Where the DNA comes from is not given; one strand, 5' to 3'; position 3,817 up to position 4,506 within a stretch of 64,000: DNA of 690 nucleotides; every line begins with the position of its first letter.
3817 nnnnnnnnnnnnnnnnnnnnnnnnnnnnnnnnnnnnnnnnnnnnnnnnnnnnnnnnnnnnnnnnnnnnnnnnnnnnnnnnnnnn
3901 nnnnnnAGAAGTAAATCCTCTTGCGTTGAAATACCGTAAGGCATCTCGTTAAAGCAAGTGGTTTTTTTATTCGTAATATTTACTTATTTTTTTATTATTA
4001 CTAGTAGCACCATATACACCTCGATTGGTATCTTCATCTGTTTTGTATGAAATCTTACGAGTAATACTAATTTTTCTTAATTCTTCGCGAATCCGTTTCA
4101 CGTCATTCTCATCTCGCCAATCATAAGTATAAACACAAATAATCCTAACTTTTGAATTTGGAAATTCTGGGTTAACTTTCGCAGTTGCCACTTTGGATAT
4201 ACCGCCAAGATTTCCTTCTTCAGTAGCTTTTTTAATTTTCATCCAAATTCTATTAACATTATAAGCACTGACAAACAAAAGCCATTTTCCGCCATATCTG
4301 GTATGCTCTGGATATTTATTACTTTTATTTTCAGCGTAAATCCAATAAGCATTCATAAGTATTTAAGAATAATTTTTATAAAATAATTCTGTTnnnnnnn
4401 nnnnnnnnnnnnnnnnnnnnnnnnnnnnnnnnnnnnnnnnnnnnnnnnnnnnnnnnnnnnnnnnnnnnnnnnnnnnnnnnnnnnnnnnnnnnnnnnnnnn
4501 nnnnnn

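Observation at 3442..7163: Four-gene operon headed by a PrimPol(AEP)-SF2 helicase fusion and ending in a NUDIX hydrolase: candidate uncharacterised system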

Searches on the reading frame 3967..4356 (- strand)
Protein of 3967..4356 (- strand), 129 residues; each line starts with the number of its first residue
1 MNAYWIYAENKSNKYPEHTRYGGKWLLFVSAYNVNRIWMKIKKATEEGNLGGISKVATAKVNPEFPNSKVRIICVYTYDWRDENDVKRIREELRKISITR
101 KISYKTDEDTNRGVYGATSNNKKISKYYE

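Call 3: search_protein_families(library=pfam, proteins=[window:3967-4356:-], max_evalue=0.1)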
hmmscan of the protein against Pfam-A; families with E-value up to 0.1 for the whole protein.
window:3967-4356:- (129 aa): 3 families
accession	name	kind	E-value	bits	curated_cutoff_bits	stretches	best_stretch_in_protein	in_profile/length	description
PF08939.15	Bles03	-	1.7e-23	84.3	23.1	1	22-107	163-249/255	Basophilic leukemia-expressed protein Bles03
PF01652.23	IF4E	-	0.019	15.2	28.7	1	18-97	70-148/158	Eukaryotic initiation factor 4E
PF07837.17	FTCD_N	-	0.036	14.2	27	1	76-125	7-56/176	Formiminotransferase domain, N-terminal subdomain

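Call 4: search_protein_families(library=padloc, proteins=[window:3967-4356:-], max_evalue=0.1)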
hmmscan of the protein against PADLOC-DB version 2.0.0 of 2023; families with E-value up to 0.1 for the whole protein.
window:3967-4356:- (129 aa): 0 families

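Call 5: search_protein_families(library=ncbifam, proteins=[window:3967-4356:-], max_evalue=0.1)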
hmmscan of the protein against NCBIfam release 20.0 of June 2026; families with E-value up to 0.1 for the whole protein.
window:3967-4356:- (129 aa): 0 families

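Call 32: find_homologous_proteins(query=window:3967-4356:-, max_evalue=0.001)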
Query window:3967-4356:- (129 aa): 284 proteins with E <= 0.001 among 300 candidates; the best 120 are listed.
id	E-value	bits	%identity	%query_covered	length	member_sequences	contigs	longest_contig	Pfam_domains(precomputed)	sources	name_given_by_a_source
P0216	1.1e-80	286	100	100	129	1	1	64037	PF08939.16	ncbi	ncbi:MAG: putative phosphothreonine lyase domain-containing protein [Candidatus Moraniibacteriota ba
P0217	1.1e-64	234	82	100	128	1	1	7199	PF08939.16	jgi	-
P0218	6.7e-64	232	81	100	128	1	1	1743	PF08939.16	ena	-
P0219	1.8e-62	227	81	100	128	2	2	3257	PF08939.16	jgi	jgi:hypothetical protein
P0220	8.5e-58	212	73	99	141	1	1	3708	PF08939.16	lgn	-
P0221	6.2e-55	203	70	97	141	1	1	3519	PF08939.16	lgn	-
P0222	9.8e-55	202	71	98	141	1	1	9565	PF01652.25,PF08939.16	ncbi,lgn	-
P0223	1.9e-54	201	70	99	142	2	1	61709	PF01652.25,PF08939.16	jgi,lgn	jgi:hypothetical protein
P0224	6.8e-54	199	71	98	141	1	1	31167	PF08939.16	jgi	-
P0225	8.5e-54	199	71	99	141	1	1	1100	PF08939.16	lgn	-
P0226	1.4e-53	198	69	98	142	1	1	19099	PF08939.16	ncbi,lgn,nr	ncbi:MAG: DUF1917 domain-containing protein [bacterium]|nr:DUF1917 domain-containing protein [bacter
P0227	2.7e-52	194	67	98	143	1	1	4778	PF08939.16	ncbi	-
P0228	4.3e-52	194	66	99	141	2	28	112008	PF08939.16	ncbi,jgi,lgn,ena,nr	ncbi:MAG: hypothetical protein A2445_02710 [Candidatus Jacksonbacteria bacterium RIFOXYC2_FULL_44_29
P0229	1.2e-51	192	64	98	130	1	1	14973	PF08939.16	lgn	-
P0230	1.2e-51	192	66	99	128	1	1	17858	PF08939.16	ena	-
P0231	1.6e-51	192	68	98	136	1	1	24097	PF08939.16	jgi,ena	-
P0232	2.7e-51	191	66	99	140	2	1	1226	PF08939.16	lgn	-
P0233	8.5e-51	189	67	99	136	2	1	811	PF08939.16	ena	-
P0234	1.9e-50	188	66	98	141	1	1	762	PF08939.16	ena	-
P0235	4.5e-50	187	65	100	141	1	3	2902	PF01652.25,PF08939.16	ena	-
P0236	4.8e-50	187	66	98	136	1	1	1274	PF01652.25,PF08939.16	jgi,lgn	jgi:hypothetical protein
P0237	5.9e-50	187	64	99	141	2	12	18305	PF08939.16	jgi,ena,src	-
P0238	1.3e-49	185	66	98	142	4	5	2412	PF01652.25,PF08939.16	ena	-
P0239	2.9e-49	184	68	98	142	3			PF08939.16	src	-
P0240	3.9e-49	184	66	100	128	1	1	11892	PF08939.16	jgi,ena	-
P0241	9.9e-49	183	62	99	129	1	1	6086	PF01652.25,PF08939.16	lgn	-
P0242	1.0e-48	183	64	99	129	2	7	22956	PF08939.16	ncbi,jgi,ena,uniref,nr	ncbi:hypothetical protein A3A38_02455 [Candidatus Kaiserbacteria bacterium RIFCSPLOWO2_01_FULL_53_17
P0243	1.4e-48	182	63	98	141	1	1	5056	PF08939.16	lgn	-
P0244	2.4e-48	181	67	99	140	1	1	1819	PF01652.25,PF08939.16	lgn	-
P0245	2.4e-47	178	61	98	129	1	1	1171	PF01652.25,PF08939.16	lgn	-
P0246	5.4e-47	177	58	100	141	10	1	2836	PF08939.16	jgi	-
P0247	6.2e-46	174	64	99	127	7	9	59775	PF08939.16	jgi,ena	-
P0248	6.8e-46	173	62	98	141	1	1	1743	PF01652.25,PF08939.16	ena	-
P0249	8.7e-46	173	62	98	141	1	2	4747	PF01652.25,PF08939.16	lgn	-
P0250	1.2e-45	173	61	99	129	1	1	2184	PF01652.25,PF08939.16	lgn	-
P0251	1.6e-45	172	60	99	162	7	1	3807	PF08939.16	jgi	jgi:hypothetical protein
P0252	3.0e-45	171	63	99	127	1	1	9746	PF08939.16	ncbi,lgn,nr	ncbi:DUF1917 domain-containing protein [Candidatus Uhrbacteria bacterium]|nr:DUF1917 domain-containi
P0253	7.0e-45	170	63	99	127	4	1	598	PF08939.16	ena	-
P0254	1.6e-44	169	60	99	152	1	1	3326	PF08939.16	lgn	-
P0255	1.9e-44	169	59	99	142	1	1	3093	PF08939.16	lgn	-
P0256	4.0e-44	168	61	99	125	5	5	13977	PF08939.16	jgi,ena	-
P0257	4.7e-44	168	58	99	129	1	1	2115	PF08939.16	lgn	-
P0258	5.0e-44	167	59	100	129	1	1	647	PF08939.16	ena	-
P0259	5.2e-44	167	61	99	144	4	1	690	PF08939.16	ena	-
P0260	8.0e-44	167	62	98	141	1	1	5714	PF08939.16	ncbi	-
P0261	8.7e-44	167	59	99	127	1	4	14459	PF08939.16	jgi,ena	-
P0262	1.3e-43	166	60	100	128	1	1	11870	PF08939.16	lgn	-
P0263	1.4e-43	166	59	99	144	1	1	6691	PF01652.25,PF08939.16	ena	-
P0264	1.6e-43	166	60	99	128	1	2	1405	PF08939.16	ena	-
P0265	1.7e-43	166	62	99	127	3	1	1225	PF08939.16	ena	-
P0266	2.3e-43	165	62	99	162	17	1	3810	PF08939.16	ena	-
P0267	2.4e-43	165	60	100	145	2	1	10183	PF01652.25,PF08939.16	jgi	jgi:hypothetical protein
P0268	2.4e-43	165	63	98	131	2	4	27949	PF01652.25,PF08939.16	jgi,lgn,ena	-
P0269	2.5e-43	165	62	99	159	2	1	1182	PF08939.16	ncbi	-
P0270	2.9e-43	165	61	100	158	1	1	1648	PF08939.16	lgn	-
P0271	4.8e-43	164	60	98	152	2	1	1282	PF08939.16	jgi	-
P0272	5.9e-43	164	61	98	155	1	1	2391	PF08939.16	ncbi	ncbi:MAG: putative phosphothreonine lyase domain-containing protein [Nitrososphaerales archaeon]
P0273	6.2e-43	164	59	99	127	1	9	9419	PF08939.16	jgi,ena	-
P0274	6.2e-43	164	59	99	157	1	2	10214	PF08939.16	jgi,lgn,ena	-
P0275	7.0e-43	164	58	99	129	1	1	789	PF08939.16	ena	-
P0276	7.1e-43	164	62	99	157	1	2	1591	PF08939.16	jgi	jgi:hypothetical protein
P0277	7.2e-43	164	61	99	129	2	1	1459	PF08939.16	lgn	-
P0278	7.6e-43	164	59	99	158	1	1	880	PF08939.16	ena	-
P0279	7.9e-43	164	62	98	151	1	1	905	PF08939.16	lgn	-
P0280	9.4e-43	163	57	100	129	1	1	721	PF08939.16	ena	-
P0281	1.7e-42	163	59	99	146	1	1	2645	PF08939.16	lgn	-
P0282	1.7e-42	162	62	99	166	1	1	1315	PF08939.16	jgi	jgi:hypothetical protein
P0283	1.8e-42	162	60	100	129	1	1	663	PF08939.16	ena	-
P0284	2.0e-42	162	58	99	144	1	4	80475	PF08939.16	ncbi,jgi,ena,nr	ncbi:MAG: hypothetical protein DRP02_11335 [Candidatus Gerdarchaeota archaeon]|nr:MAG: hypothetical 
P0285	2.0e-42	162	64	98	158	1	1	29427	PF08939.16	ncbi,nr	ncbi:MAG: DUF1917 domain-containing protein [candidate division Zixibacteria bacterium]|nr:DUF1917 d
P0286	2.1e-42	162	59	99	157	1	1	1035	PF08939.16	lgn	-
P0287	2.2e-42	162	62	99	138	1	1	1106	PF08939.16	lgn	-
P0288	3.1e-42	162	60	99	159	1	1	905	PF08939.16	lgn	-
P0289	3.4e-42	162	59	99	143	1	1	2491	PF08939.16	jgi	-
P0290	3.5e-42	161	61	99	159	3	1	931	PF08939.16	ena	-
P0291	4.3e-42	161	57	99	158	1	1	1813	PF08939.16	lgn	-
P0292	5.3e-42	161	60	99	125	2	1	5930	PF08939.16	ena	-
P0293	5.9e-42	161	60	98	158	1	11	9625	PF08939.16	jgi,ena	jgi:hypothetical protein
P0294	6.5e-42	161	58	99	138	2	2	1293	PF08939.16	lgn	-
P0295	8.3e-42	160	62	99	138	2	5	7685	PF01652.25,PF08939.16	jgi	-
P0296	8.4e-42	160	59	99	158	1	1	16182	PF08939.16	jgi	jgi:nitrogen regulatory protein PII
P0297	8.4e-42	160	57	98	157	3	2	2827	PF08939.16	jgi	-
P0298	8.8e-42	160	61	99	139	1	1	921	PF08939.16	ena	-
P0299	8.9e-42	160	60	100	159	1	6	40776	PF08939.16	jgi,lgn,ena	-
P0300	1.0e-41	160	61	99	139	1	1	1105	PF08939.16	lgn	-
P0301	1.1e-41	160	59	99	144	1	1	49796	PF08939.16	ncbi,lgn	-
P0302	1.1e-41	160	59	99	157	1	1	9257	PF08939.16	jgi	jgi:hypothetical protein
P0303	1.3e-41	160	57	98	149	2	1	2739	PF08939.16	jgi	jgi:hypothetical protein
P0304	1.3e-41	160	59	99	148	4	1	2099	PF08939.16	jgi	jgi:hypothetical protein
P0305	1.4e-41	160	60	99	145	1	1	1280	PF08939.16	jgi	-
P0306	1.7e-41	159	62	99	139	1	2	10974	PF08939.16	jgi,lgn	jgi:hypothetical protein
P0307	2.1e-41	159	61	98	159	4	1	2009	PF08939.16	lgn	-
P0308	2.4e-41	159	59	99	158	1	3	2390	PF08939.16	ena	-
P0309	2.4e-41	159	59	99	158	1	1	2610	PF08939.16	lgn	-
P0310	2.6e-41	159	61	99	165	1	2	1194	PF08939.16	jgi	-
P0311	2.8e-41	159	59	99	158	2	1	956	PF08939.16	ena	-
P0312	2.9e-41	158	61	99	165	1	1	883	PF08939.16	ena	-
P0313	3.3e-41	158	60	98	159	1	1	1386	PF08939.16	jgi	-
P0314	3.7e-41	158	58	99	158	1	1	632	PF08939.16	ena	-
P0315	3.7e-41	158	60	99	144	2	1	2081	PF08939.16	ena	-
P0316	3.8e-41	158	59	99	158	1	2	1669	PF08939.16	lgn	-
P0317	4.0e-41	158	59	99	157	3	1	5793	PF08939.16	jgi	-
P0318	4.2e-41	158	60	98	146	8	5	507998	PF08939.16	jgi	-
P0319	4.4e-41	158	59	99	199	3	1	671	PF08939.16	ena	-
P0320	4.5e-41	158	59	99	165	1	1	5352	PF08939.16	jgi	jgi:hypothetical protein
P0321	4.6e-41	158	59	99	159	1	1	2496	PF08939.16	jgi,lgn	jgi:hypothetical protein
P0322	5.1e-41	158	59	99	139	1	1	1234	PF08939.16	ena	-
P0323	5.5e-41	158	59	99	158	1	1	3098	PF08939.16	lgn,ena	-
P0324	5.9e-41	158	55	99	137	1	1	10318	PF08939.16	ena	-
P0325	6.3e-41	157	59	98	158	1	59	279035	PF08939.16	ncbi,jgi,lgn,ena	ncbi:MAG: putative phosphothreonine lyase domain-containing protein [Candidatus Bathyarchaeia archae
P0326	8.7e-41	157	71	81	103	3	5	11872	PF08939.16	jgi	-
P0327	1.0e-40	157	58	99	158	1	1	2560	PF08939.16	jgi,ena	-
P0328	1.0e-40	157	56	99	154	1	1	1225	PF01652.25,PF08939.16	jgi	jgi:hypothetical protein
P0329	1.2e-40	157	55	99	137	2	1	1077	PF08939.16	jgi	-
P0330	1.2e-40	156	59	99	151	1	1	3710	PF08939.16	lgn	-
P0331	1.3e-40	156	60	99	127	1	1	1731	PF08939.16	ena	-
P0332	1.4e-40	156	59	99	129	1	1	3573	PF01652.25,PF08939.16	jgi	jgi:hypothetical protein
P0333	1.4e-40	156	59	99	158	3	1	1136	PF08939.16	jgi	jgi:hypothetical protein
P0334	1.5e-40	156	60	99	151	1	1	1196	PF08939.16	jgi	jgi:hypothetical protein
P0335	1.5e-40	156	55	99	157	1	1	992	PF08939.16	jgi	jgi:hypothetical protein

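Call 47: search_solved_structures(query=window:3967-4356:-, max_evalue=1, show_alignments=2)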
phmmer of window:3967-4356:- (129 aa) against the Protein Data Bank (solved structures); distinct sequences matched with E-value up to 1: 1.
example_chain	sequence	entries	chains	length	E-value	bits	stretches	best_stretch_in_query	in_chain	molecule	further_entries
1ztp_A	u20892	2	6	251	2.7e-07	34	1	18-118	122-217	Basophilic leukemia expressed protein BLES03 | Uncharacterized protein C11orf68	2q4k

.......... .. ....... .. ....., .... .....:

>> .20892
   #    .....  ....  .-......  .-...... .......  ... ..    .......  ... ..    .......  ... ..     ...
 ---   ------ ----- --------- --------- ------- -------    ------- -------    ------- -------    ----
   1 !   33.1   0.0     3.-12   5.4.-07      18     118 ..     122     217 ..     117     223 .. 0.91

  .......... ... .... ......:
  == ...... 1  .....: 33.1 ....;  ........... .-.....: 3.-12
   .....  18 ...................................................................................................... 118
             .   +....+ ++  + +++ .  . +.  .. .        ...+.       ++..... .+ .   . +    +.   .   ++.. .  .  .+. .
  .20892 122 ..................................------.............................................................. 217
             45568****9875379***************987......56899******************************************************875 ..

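Call 73: find_encoding_contigs(protein=P0228, flank=6000, max_places=4)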
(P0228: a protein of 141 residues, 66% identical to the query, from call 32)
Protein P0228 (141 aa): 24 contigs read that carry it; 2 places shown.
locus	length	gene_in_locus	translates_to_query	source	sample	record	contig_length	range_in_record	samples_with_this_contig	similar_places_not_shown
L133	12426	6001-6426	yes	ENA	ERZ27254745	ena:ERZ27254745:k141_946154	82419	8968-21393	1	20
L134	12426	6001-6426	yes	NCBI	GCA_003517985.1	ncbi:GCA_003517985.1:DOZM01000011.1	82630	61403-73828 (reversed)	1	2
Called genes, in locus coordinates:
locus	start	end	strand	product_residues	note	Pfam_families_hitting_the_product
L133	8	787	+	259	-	PF01978:TrmB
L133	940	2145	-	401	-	PF00278:Orn_DAP_Arg_deC, PF02784:Orn_Arg_deC_N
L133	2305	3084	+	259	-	PF01978:TrmB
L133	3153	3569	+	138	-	PF00293:NUDIX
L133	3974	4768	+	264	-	PF00849:PseudoU_synth_2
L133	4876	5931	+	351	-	PF01475:FUR (faint), PF02661:Fic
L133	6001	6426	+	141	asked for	PF08939:Bles03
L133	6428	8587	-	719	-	PF22548:AEP-TOTE, PF04851:ResIII, PF00270:DEAD, PF18766:SWI2_SNF2 (weak), PF00271:Helicase_C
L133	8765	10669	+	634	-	-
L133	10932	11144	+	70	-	PF02604:PhdYeFM_antitox (weak)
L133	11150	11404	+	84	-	-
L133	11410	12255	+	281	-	PF01261:AP_endonuc_2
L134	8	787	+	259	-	PF01978:TrmB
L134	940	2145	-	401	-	PF00278:Orn_DAP_Arg_deC, PF02784:Orn_Arg_deC_N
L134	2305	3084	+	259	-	PF01978:TrmB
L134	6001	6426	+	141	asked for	PF08939:Bles03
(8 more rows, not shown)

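Call 86: find_encoding_contigs(protein=P0325, flank=6000, max_places=4)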
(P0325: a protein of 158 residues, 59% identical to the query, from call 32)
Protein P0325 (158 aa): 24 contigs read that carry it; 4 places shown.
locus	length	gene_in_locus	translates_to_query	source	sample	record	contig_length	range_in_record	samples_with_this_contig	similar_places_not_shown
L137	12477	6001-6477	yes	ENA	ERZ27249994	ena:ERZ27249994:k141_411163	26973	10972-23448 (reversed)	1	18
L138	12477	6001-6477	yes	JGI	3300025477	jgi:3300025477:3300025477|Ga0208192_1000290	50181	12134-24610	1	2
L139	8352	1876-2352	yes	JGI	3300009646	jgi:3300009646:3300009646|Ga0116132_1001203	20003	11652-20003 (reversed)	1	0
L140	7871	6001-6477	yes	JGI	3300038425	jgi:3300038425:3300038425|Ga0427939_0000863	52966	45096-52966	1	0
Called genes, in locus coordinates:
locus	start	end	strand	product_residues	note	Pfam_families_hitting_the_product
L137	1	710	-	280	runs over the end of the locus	PF01978:TrmB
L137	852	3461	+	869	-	PF13360:PQQ_2 (faint)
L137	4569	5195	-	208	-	-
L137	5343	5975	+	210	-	-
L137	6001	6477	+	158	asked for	PF08939:Bles03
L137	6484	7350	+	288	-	PF00149:Metallophos (weak)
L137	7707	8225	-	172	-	PF07799:DUF1643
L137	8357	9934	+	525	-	-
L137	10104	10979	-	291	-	-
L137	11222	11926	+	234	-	-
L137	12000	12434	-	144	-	-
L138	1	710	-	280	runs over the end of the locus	PF01978:TrmB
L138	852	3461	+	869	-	PF13360:PQQ_2 (faint)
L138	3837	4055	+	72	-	PF13392:HNH_3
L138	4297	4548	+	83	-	-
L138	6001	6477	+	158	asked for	PF08939:Bles03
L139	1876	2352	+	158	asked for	PF08939:Bles03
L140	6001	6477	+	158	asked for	PF08939:Bles03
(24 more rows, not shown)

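Call 87: find_encoding_contigs(protein=P0318, flank=6000, max_places=3)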
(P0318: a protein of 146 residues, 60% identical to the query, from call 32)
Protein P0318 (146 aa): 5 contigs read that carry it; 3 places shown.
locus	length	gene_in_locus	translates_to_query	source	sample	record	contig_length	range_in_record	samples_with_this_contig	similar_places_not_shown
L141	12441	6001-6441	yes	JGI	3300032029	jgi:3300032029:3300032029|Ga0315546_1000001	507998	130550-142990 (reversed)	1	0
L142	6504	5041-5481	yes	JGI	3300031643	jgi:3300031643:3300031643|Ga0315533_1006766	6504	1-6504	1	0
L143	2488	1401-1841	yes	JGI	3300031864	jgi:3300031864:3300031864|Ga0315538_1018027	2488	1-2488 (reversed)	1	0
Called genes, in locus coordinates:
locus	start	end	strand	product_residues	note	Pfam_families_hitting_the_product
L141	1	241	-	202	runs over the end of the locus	PF00174:Oxidored_molyb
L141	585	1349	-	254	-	PF06500:FrsA-like (weak), PF02129:Peptidase_S15 (weak), PF20434:BD-FAE, PF00561:Abhydrolase_1, PF12146:Hydrolase_4 (weak), PF12697:Abhydrolase_6, PF00326:Peptidase_S9, PF02230:Abhydrolase_2 (faint)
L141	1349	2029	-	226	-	PF01728:FtsJ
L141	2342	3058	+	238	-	PF04016:DUF364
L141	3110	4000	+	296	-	-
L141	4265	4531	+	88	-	PF02686:GatC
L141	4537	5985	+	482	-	PF01425:Amidase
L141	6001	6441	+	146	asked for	PF08939:Bles03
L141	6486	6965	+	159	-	PF24698:DUF7662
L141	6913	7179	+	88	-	PF20114:DUF6504 (faint)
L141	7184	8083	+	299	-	PF25145:NfeD1b_N (weak), PF01343:Peptidase_S49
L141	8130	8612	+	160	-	PF01037:AsnC_trans_reg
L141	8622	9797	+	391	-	PF00155:Aminotran_1_2, PF01041:DegT_DnrJ_EryC1, PF01053:Cys_Met_Meta_PP (weak)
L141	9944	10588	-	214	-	-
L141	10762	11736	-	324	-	PF00579:tRNA-synt_1b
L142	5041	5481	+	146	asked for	PF08939:Bles03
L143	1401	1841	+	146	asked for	PF08939:Bles03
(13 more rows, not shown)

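Call 90: predict_structure(alignment_id=A2)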
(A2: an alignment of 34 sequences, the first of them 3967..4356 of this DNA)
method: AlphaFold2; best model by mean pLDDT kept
length: 129 residues; sequences in the alignment: 34
mean_pLDDT: 71.9   pTM: 0.64
mean pLDDT of the five models: 71.9, 68.7, 67.7, 67.7, 65.0
residues with pLDDT >= 90: 1; 70-90: 80; 50-70: 30; < 50: 18
segments of 3 or more residues with pLDDT < 50: 115-129
pLDDT, mean of each block of 10 residues (from residue 1): 61 73 82 87 87 73 70 82 82 80 66 49 38
secondary structure, 60 per line:
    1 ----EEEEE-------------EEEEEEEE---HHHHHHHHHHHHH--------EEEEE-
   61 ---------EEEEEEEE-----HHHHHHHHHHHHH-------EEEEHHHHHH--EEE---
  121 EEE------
elements in order: E5-9 E23-30 H34-46 E55-59 E70-77 H83-95 E103-106 H107-112 E115-117 E121-123
